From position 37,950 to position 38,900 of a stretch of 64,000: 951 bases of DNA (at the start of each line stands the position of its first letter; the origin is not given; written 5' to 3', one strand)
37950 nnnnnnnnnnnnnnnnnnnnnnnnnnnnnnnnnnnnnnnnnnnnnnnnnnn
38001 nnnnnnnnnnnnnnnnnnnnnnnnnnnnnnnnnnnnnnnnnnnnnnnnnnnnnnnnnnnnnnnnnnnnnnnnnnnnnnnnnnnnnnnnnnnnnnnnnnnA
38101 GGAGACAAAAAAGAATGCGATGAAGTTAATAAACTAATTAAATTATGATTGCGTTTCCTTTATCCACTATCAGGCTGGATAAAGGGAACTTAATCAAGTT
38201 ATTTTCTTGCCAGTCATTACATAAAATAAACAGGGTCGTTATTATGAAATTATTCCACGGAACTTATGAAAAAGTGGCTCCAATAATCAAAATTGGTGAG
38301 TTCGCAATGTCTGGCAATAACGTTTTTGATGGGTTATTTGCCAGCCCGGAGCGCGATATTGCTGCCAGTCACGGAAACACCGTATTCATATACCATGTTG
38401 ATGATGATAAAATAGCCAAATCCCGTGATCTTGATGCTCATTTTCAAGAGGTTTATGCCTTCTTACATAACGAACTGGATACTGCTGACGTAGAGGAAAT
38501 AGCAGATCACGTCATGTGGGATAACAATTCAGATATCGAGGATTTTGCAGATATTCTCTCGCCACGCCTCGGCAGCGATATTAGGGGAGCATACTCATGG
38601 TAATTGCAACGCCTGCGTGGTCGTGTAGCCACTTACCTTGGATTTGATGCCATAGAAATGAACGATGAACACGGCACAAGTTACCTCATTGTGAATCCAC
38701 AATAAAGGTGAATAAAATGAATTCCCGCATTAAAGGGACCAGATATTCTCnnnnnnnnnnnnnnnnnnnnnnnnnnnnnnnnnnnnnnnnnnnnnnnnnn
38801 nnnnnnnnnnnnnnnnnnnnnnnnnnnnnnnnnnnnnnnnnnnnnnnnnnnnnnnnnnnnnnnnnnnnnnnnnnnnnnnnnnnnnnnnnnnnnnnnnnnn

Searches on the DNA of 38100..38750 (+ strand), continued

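Call 53: search_dna_similar(query=L003:3145-3618:+, collection=ecoli_genomes, mode=near, max_rows=60, rows=best)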
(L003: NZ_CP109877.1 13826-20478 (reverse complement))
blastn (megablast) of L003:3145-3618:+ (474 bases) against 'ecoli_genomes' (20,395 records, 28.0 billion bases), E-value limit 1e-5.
Records with a match: 306; places in all: 313; records where one place covers at least 80% of the query: 114.
Genomes with a match: 302 of 5426; with a place that covers at least 80% of the query: 113. Places per genome that has any: lowest 1, median 1, highest 4. On chromosomes: 1 places; on plasmids: 312.
Best place of each record, by identity: >=99% 75; 95-99% 108; 90-95% 20; 80-90% 103.
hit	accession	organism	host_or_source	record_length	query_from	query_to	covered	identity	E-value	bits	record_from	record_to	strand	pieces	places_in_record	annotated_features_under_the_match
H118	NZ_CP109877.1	Escherichia coli strain EC488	Homo sapiens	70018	1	474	100%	100.0%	0e+0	876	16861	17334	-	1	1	hypothetical protein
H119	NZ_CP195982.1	Escherichia coli strain J2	Raw wastewater influent sample from the ...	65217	1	474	100%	100.0%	0e+0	876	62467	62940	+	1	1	hypothetical protein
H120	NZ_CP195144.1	Escherichia coli strain A10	Water sample from the Juan Diaz River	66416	1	474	100%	100.0%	0e+0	876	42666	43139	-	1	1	hypothetical protein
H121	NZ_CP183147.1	Escherichia coli strain 455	Homo sapiens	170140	1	474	100%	100.0%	0e+0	876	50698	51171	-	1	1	hypothetical protein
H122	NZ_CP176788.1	Escherichia coli strain XJ23PTE1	floor swab at a pig slaughterhouse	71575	1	474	100%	100.0%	0e+0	876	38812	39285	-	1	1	hypothetical protein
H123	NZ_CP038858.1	Escherichia coli strain PigCaeca_2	pig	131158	1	474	100%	99.4%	0e+0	859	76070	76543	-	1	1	hypothetical protein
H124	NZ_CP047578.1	Escherichia coli strain 94EC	Homo sapiens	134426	1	474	100%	98.7%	0e+0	843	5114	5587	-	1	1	hypothetical protein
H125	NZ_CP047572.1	Escherichia coli strain 2EC1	Homo sapiens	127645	1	474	100%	98.7%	0e+0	843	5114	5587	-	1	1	hypothetical protein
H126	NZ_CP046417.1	Escherichia coli strain LZYWN_4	swine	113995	1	474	100%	98.7%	0e+0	843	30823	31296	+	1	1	hypothetical protein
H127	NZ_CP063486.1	Escherichia coli strain EM03-18-08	not applicable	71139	1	474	100%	98.7%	0e+0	843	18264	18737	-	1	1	hypothetical protein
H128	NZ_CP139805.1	Escherichia coli strain HN257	chicken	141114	1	474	100%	98.7%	0e+0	843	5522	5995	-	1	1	hypothetical protein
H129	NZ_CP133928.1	Escherichia coli strain M22546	Homo sapiens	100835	1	474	100%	98.7%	0e+0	843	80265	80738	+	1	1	AcrIF11 family anti-CRISPR ADP-ribosyltransferase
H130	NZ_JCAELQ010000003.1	Escherichia coli strain ECKH-257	Homo sapiens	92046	1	474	100%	98.7%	0e+0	843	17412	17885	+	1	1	AcrIF11 family anti-CRISPR ADP-ribosyltransferase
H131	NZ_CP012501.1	Escherichia coli strain 08-00022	Homo sapiens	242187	1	474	100%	94.5%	0e+0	732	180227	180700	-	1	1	hypothetical protein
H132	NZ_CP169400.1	Escherichia coli strain MFDS1022581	Animal source foods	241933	1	474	100%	94.5%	0e+0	732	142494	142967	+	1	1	hypothetical protein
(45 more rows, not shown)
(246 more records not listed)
